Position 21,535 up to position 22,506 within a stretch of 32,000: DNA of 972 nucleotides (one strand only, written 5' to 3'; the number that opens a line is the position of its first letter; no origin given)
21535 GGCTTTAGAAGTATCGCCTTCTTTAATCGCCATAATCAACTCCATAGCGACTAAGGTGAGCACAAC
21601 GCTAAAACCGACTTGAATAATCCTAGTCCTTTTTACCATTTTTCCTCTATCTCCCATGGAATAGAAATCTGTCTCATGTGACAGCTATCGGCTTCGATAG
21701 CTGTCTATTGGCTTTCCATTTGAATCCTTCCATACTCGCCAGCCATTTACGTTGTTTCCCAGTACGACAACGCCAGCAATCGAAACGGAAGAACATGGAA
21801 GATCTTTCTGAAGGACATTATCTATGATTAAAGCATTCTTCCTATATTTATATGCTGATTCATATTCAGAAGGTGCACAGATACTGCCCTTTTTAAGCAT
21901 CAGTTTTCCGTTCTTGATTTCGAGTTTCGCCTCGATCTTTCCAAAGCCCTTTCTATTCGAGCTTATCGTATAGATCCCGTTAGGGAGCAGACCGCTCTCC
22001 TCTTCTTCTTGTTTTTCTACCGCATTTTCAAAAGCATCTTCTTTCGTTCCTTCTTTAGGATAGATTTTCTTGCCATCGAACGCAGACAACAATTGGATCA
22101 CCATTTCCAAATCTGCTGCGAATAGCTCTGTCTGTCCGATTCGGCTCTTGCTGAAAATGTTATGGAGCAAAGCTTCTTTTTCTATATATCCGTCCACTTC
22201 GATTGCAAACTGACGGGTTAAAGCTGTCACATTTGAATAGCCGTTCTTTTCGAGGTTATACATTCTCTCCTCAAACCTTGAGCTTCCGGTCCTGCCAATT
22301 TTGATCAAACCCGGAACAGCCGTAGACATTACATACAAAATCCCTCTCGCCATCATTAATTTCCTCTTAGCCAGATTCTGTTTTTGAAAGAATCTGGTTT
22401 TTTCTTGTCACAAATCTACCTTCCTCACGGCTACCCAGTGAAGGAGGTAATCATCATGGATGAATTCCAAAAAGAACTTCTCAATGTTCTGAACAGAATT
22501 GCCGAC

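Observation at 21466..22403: Terminator-insulated antisense two-gene module: T5orf172/GIY-YIG-DUF4357 protein plus a tiny 2-TM protein (candidate prophage-encoded defence or exclusion system)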

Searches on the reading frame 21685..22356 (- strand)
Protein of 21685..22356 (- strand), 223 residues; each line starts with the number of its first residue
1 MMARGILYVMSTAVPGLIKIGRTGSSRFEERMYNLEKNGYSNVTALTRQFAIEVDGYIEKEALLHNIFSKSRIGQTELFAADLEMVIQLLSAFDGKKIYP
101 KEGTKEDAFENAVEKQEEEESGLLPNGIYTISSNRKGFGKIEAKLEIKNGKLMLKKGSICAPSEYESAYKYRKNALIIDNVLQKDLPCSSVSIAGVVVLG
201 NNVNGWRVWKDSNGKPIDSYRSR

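Call 3: search_protein_families(library=pfam, proteins=[window:21685-22356:-], max_evalue=1)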
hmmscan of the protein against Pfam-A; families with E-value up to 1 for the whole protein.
window:21685-22356:- (223 aa): 3 families
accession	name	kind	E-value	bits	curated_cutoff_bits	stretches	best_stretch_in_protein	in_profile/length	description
PF14267.11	DUF4357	-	3.3e-11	43.4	38.4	1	181-216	18-53/54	Domain of unknown function (DUF4357)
PF13455.12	MUG113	-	0.0014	19.6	22.3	1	19-90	2-70/73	Meiotically up-regulated gene 113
PF18755.6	RAMA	-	0.015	15.7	35.2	1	190-222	66-99/107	Restriction Enzyme Adenine Methylase Associated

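Call 4: search_protein_families(library=padloc, proteins=[window:21685-22356:-], max_evalue=1)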
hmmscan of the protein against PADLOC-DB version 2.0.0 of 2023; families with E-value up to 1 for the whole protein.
window:21685-22356:- (223 aa): 6 families
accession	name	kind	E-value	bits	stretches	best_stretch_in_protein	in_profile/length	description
PDLC05040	PDC-S57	-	5e-96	319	1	2-222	1-226/229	-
PDLC05041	PDC-S57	-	5.8e-16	56.7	1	3-119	4-119/212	-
PDLC04925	PDC-S14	-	1.1e-12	45.6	1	109-220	177-294/301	-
PDLC04923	PDC-S14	-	3.8e-10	37.3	1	71-220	162-309/320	-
PDLC04922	PDC-S14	-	0.00036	17.9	1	78-220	141-297/305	-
PDLC04924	PDC-S14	-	0.0015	16.3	1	181-212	239-272/280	-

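Call 5: search_protein_families(library=phrogs, proteins=[window:21685-22356:-], max_evalue=1)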
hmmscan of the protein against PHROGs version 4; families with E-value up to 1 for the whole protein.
window:21685-22356:- (223 aa): 8 families
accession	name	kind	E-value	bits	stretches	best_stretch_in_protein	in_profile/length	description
phrog_18411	-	DNA, RNA and nucleotide metabolism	1.3e-07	32.5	1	12-117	11-111/236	homing endonuclease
phrog_12629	-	unknown function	4.6e-06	27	1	76-215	151-289/303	-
phrog_4284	-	unknown function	0.00028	21.7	1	5-80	85-152/171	-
phrog_18781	-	unknown function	0.00028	21.2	1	5-85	7-87/222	-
phrog_16524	-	unknown function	0.00037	21.2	1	2-90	22-110/215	-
phrog_36333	-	unknown function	0.0022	18.6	1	2-107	1-106/199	-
phrog_8430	-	unknown function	0.0057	16.5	1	3-96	293-386/439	-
phrog_17948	-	unknown function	0.02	15.9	1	27-91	91-155/185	-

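Call 11: find_homologous_proteins(query=window:21685-22356:-)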
Query window:21685-22356:- (223 aa): 1356 proteins with E <= 0.001 among 1550 candidates; the best 120 are listed.
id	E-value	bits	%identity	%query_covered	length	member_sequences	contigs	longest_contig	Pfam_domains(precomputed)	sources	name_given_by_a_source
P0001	1.2e-139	481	98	100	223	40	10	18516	PF10544.16,PF14267.12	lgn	-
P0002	1.2e-102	360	75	99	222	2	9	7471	PF10544.16,PF13455.13,PF14267.12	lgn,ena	-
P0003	7.2e-89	315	64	100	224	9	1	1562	PF10544.16,PF14267.12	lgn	-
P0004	1.6e-84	301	63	99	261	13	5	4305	PF10544.16,PF14267.12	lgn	-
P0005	1.8e-81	291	61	99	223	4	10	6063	PF10544.16,PF14267.12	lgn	-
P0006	2.5e-81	290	62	100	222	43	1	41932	PF10544.16,PF14267.12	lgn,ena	-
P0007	1.2e-80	288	62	100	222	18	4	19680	PF18755.7,PF14267.12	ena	-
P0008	2.1e-80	287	61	98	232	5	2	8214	PF10544.16,PF14267.12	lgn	-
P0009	2.0e-79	284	97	61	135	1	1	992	PF14267.12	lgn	-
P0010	2.4e-79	284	64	96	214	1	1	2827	PF14267.12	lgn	-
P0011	3.8e-78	280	58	100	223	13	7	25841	PF10544.16,PF14267.12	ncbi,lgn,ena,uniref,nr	ncbi:GIY-YIG nuclease family protein [Ileibacterium valens]|uniref:GIY-YIG nuclease family protein n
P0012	1.2e-76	275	55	99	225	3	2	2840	PF10544.16,PF14267.12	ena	-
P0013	2.7e-76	274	57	100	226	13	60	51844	PF14267.12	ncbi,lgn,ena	-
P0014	2.8e-75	271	57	100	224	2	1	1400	PF10544.16,PF14267.12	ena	-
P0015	8.5e-75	269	58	99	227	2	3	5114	PF10544.16,PF14267.12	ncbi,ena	-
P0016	9.1e-75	269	56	99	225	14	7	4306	PF14267.12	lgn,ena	-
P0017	1.5e-74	268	56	99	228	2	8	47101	PF14267.12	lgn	-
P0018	1.6e-74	268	55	100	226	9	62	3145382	PF14267.12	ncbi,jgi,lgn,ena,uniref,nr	ncbi:DUF4357 domain-containing protein [uncultured Dubosiella sp.]|jgi:hypothetical protein|uniref:D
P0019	1.7e-74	268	56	99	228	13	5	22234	PF14267.12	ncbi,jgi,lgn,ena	jgi:hypothetical protein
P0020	3.0e-74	267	57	99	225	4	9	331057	PF10544.16,PF14267.12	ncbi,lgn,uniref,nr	ncbi:DUF4357 domain-containing protein [Dubosiella newyorkensis]|uniref:Bacteriophage T5 Orf172 DNA-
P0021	3.5e-74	267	56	99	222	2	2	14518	PF10544.16,PF14267.12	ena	-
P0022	5.9e-74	266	56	100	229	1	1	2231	PF14267.12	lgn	-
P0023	7.0e-74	266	56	99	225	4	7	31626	PF14267.12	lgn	-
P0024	1.0e-73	265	56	99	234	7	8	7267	PF10544.16,PF14267.12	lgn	-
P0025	1.1e-73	265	55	100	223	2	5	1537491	PF10544.16,PF14267.12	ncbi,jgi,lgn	ncbi:MAG: DUF4357 domain-containing protein [Eubacteriales bacterium]|jgi:hypothetical protein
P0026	2.7e-73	264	56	100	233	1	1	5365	PF10544.16,PF14267.12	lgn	-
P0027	3.7e-73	264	56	99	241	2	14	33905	PF14267.12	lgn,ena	-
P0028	4.1e-73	263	57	99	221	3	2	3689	PF14267.12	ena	-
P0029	4.5e-73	263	56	99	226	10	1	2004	PF14267.12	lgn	-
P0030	7.9e-73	263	56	100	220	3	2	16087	PF14267.12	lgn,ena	-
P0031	8.2e-73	263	98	57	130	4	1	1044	PF10544.16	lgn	-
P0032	1.2e-72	262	54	99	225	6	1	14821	PF10544.16,PF14267.12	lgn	-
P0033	1.7e-72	261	55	99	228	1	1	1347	PF10544.16,PF13455.13,PF14267.12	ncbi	-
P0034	2.8e-72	261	56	99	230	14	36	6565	PF10544.16,PF14267.12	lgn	-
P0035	3.2e-72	261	53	100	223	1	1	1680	PF10544.16,PF14267.12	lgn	-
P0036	3.3e-72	261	54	100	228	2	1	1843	PF14267.12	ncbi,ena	-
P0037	3.5e-72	260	54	100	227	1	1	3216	PF14267.12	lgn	-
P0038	4.6e-72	260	56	100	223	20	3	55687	PF14267.12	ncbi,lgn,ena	-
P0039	5.0e-72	260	57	99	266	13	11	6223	PF10544.16,PF14267.12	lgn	-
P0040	5.7e-72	260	55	99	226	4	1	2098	PF10544.16,PF14267.12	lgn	-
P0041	6.1e-72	260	54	100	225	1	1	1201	PF10544.16,PF14267.12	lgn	-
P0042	7.8e-72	259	55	99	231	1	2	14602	PF10544.16,PF14267.12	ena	-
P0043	1.3e-71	259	57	100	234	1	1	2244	PF14267.12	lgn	-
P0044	1.3e-71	259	54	99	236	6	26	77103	PF14267.12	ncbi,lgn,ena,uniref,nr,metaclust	ncbi:DUF4357 domain-containing protein [Jonquetella sp. BV3C21]|uniref:DUF4357 domain-containing pro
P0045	1.7e-71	258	53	99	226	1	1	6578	PF14267.12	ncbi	-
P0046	1.7e-71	258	55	99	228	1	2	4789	PF14267.12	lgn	-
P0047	1.8e-71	258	55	99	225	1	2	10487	PF14267.12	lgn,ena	-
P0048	1.9e-71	258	52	100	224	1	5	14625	PF10544.16,PF14267.12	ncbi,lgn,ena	-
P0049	2.1e-71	258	54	100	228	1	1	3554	PF10544.16,PF14267.12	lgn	-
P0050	2.1e-71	258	56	99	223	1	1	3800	PF14267.12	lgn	-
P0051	2.2e-71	258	55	99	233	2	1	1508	PF14267.12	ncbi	-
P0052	2.6e-71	258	55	99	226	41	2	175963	PF14267.12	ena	-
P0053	3.2e-71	257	54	99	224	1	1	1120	PF14267.12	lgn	-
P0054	3.3e-71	257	55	100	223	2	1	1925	PF14267.12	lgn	-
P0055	3.5e-71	257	52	100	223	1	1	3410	PF14267.12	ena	-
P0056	4.2e-71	257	55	99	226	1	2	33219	PF10544.16,PF14267.12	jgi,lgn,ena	-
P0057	4.4e-71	257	53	100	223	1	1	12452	PF10544.16,PF14267.12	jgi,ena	-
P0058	4.7e-71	257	53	100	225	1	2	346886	PF14267.12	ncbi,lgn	-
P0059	5.4e-71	257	52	100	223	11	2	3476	PF18755.7,PF14267.12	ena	-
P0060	6.8e-71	256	52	100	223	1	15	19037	PF14267.12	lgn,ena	-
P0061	7.1e-71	256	53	100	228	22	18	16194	PF10544.16,PF14267.12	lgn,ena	-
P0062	7.3e-71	256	53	100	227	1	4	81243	PF14267.12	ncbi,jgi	jgi:hypothetical protein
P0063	8.0e-71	256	55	100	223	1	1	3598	PF10544.16,PF14267.12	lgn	-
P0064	1.1e-70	256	53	100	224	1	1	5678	PF14267.12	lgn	-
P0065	1.1e-70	256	54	99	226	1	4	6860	PF10544.16,PF14267.12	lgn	-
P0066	1.1e-70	256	52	100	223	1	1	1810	PF14267.12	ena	-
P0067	1.1e-70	255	54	99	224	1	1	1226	PF10544.16,PF14267.12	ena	-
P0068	1.2e-70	255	57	99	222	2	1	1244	PF14267.12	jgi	jgi:hypothetical protein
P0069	1.2e-70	255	53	99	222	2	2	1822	PF10544.16,PF14267.12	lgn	-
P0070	1.3e-70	255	52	100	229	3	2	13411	PF14267.12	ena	-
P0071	1.7e-70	255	52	100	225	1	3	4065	PF14267.12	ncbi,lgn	-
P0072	1.7e-70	255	52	99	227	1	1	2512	PF10544.16,PF14267.12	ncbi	-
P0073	1.7e-70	255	55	100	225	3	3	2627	PF14267.12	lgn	-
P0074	1.9e-70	255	53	99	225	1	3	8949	PF10544.16,PF14267.12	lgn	-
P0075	2.2e-70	255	53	99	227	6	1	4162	PF10544.16,PF14267.12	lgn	-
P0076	2.3e-70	255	52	99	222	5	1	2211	PF14267.12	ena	-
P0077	2.3e-70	255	54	100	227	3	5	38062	PF14267.12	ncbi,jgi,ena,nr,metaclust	ncbi:MAG TPA: DUF4357 domain-containing protein [Clostridiaceae bacterium]|nr:DUF4357 domain-contain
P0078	2.4e-70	254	54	100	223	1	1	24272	PF14267.12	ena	-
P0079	2.4e-70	254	53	100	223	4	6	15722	PF14267.12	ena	-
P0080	2.5e-70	254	52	100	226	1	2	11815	PF14267.12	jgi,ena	-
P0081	2.5e-70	254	54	99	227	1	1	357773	PF10544.16,PF14267.12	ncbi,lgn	-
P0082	2.8e-70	254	56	100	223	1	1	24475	PF14267.12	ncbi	-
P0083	2.9e-70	254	54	99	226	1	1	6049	PF10544.16,PF14267.12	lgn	-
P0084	3.6e-70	254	52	100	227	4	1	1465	PF14267.12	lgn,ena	-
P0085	4.3e-70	254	54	100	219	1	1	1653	PF14267.12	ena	-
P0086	4.5e-70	254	52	100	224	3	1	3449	PF14267.12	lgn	-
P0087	4.6e-70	254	53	99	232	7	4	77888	PF14267.12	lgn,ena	-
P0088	5.8e-70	253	54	99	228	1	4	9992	PF14267.12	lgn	-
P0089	6.6e-70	253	54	99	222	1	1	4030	PF14267.12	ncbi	-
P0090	7.1e-70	253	53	100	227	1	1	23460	PF10544.16,PF14267.12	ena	-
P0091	7.2e-70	253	51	99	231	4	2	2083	PF10544.16,PF14267.12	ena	-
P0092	8.2e-70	253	53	99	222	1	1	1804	PF10544.16,PF14267.12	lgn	-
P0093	8.3e-70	253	52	100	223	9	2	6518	PF14267.12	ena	-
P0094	9.9e-70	252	53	99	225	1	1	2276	PF10544.16,PF14267.12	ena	-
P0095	1.0e-69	252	52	100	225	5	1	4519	PF14267.12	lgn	-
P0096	1.2e-69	252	52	100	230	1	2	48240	PF14267.12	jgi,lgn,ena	-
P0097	1.2e-69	252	54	99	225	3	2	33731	PF14267.12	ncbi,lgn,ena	-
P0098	1.2e-69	252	53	99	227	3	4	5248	PF14267.12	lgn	-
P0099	1.7e-69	252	53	100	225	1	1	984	PF14267.12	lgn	-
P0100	1.7e-69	252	55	99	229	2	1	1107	PF14267.12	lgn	-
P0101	1.8e-69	252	54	99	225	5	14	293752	PF14267.12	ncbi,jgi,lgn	ncbi:MAG: DUF4357 domain-containing protein [Anaerolineaceae bacterium]|jgi:hypothetical protein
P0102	1.9e-69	252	55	99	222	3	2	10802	PF14267.12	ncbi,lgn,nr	ncbi:MAG: DUF4357 domain-containing protein [Tissierellia bacterium]|nr:DUF4357 domain-containing pr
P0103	2.0e-69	251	52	99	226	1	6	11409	PF14267.12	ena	-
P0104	2.3e-69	251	53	99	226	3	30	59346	PF14267.12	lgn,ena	-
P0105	2.4e-69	251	54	99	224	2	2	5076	PF10544.16,PF14267.12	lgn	-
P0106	2.6e-69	251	53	99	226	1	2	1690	PF14267.12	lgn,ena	-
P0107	2.7e-69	251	54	99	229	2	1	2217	PF14267.12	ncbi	-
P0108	2.8e-69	251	53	99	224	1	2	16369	PF14267.12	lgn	-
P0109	3.0e-69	251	52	100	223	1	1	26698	PF14267.12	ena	-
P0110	3.0e-69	251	53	99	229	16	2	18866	PF10544.16,PF14267.12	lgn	-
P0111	3.7e-69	251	53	100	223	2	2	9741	PF14267.12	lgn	-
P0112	3.9e-69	250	54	99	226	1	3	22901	PF10544.16,PF14267.12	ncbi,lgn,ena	-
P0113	4.2e-69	250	54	99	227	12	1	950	PF14267.12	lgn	-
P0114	5.6e-69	250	55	100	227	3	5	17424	PF14267.12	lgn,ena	-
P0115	5.7e-69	250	54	100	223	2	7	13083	PF14267.12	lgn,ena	-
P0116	5.9e-69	250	52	100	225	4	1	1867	PF14267.12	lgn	-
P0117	7.0e-69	250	52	99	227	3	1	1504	PF14267.12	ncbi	-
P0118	7.1e-69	250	52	100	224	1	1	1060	PF14267.12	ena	-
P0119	7.4e-69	250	52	100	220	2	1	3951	PF10544.16,PF14267.12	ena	-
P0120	8.5e-69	249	56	96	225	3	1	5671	PF14267.12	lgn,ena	-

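Call 13: find_encoding_contigs(protein=P0001, flank=5000, max_places=6)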
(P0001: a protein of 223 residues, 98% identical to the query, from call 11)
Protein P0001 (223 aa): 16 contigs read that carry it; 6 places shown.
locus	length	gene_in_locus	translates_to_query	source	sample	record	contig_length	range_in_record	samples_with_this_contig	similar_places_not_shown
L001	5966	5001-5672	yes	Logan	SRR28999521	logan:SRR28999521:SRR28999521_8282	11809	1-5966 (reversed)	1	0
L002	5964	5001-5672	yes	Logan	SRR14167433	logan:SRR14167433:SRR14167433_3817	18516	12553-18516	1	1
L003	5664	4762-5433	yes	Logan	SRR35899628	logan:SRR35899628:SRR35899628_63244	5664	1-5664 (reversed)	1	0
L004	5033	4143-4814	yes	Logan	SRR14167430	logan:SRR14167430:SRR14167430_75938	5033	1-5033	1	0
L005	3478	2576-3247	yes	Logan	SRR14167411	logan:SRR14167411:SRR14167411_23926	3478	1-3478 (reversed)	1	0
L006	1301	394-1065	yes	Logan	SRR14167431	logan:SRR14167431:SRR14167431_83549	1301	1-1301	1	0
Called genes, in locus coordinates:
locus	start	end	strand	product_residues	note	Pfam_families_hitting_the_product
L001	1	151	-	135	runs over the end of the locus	-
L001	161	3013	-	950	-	PF00476:DNA_pol_A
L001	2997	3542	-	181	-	PF10991:Enc34_ssDNA-bd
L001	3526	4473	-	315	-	PF10926:DUF2800, PF12705:PDDEXK_1 (weak)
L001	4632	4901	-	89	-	-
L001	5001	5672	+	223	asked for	PF10544:T5orf172 (weak), PF14267:DUF4357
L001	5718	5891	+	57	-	-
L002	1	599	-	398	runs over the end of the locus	PF00239:Resolvase, PF07508:Recombinase, PF13408:Zn_ribbon_recom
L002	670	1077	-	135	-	-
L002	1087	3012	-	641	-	PF00476:DNA_pol_A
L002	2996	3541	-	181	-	PF10991:Enc34_ssDNA-bd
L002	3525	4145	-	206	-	PF10926:DUF2800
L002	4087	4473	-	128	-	PF10926:DUF2800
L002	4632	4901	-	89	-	-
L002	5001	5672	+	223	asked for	PF10544:T5orf172 (weak), PF14267:DUF4357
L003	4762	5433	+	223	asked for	PF10544:T5orf172 (weak), PF14267:DUF4357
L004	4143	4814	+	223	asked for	PF10544:T5orf172 (weak), PF14267:DUF4357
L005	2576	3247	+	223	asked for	PF10544:T5orf172 (weak), PF14267:DUF4357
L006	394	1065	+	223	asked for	PF10544:T5orf172 (weak), PF14267:DUF4357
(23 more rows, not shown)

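Call 14: find_encoding_contigs(protein=P0006, flank=5000, max_places=4)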
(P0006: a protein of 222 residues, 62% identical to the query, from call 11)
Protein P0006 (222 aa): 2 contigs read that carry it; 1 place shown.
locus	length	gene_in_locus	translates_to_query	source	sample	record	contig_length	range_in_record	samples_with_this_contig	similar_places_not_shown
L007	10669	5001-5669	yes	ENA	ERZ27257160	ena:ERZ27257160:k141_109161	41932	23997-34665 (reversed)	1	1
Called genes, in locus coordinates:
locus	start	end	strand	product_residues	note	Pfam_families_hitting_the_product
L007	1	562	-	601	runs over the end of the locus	PF00012:HSP70, PF06723:MreB_Mbl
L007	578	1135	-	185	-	PF01025:GrpE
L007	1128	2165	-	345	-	PF01628:HrcA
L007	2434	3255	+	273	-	PF02578:Cu-oxidase_4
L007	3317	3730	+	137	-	PF15601:Imm70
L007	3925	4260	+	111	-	PF12650:DUF3784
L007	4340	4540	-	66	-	-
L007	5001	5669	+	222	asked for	PF10544:T5orf172 (weak), PF14267:DUF4357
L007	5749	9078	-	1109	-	PF04851:ResIII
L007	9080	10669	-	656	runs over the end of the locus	PF07669:Eco57I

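Call 17: find_related_loci(query=A1, collection=genome_contigs, flank=6000)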
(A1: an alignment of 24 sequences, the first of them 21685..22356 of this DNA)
Query A1 (223 aa) in genome_contigs; peptide patterns used: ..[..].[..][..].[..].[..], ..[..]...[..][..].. (x = any residue, [..] = any of these).
174 stretches matched a pattern; 160 encode a relative of the query (tblastn E <= 1e-3); the best 80 are kept; 80 distinct loci.
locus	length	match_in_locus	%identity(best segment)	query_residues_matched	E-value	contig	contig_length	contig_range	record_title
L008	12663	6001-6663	57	2-221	9e-81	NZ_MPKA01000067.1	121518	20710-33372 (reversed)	Dubosiella newyorkensis strain NYU-BL-A4 NODE_2_length_121518_cov_188.534_ID_3, whole genome shotgun sequence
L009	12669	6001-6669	55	2-223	9e-81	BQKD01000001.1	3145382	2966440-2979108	Erysipelotrichaceae bacterium OPF54 DNA, sequence1, whole genome shotgun sequence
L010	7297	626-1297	52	1-223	9e-79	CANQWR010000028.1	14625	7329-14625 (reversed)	MAG: uncultured Ruminococcus sp. isolate Lapin-023__bin42 genome assembly, contig: Lapin-023__NODE_5363_length_14625_cov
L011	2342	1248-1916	54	2-223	5e-81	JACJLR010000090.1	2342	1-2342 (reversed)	Mediterraneibacter glycyrrhizinilyticus strain An427 An427_contig-110_89, whole genome shotgun sequence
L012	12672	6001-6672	52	1-223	9e-78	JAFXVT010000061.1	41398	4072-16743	MAG: Ruminococcus sp. isolate RGIG6790 Sheep_Rumen-3__c1369137, whole genome shotgun sequence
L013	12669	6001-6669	54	2-223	2e-77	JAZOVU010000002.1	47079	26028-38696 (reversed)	MAG: Candidatus Pelethomonas sp. isolate T1900045525_YK20190219.MAGScoT_cleanbin_000023 SGB_7681_k141_723494, whole geno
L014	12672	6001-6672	51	2-221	7e-77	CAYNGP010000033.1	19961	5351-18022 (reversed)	MAG TPA_asm: uncultured Bacteroides sp. isolate SRP199465_co2_229 genome assembly, contig: NODE_7868_length_19961_cov_5.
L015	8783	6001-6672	54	1-223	7e-77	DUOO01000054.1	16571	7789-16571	MAG TPA_asm: Clostridiaceae bacterium isolate AS08sgBPME_186 295277_AS08, whole genome shotgun sequence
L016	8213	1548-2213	55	1-221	1e-76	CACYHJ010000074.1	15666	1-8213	MAG: Ruminococcaceae bacterium isolate RUG11941 genome assembly, contig: RUG11941_asm_74, whole genome shotgun sequence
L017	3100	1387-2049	53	2-221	2e-76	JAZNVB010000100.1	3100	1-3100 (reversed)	MAG: Clostridia bacterium isolate T1900044792_TS20190258.MAGScoT_cleanbin_000009 SGB_2657_k141_209477, whole genome shot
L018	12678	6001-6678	51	2-223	9e-76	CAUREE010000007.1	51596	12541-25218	MAG TPA_asm: uncultured Veillonella sp. isolate ERR9969015_bin.10_MetaWRAP_v1.3_MAG genome assembly, contig: ERZ21615735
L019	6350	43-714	50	2-221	2e-75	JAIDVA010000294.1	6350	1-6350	MAG: Eubacterium sp. isolate SC0369_comb_24 SC0369_comb_24_contig_294, whole genome shotgun sequence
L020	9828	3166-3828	54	2-221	1e-75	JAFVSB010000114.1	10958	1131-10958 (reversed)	MAG: Clostridia bacterium isolate RGIG5343 Sheep_Colon-3__c553370, whole genome shotgun sequence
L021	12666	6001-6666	54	1-221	3e-75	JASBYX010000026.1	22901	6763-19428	MAG: Anaerovoracaceae bacterium isolate bin-67 c_000000002613, whole genome shotgun sequence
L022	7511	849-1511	54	2-221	4e-75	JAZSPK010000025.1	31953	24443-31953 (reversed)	MAG: Acetatifactor sp. isolate T1900044546_TS20190012.MAGScoT_cleanbin_000017 SGB_143_k141_836695, whole genome shotgun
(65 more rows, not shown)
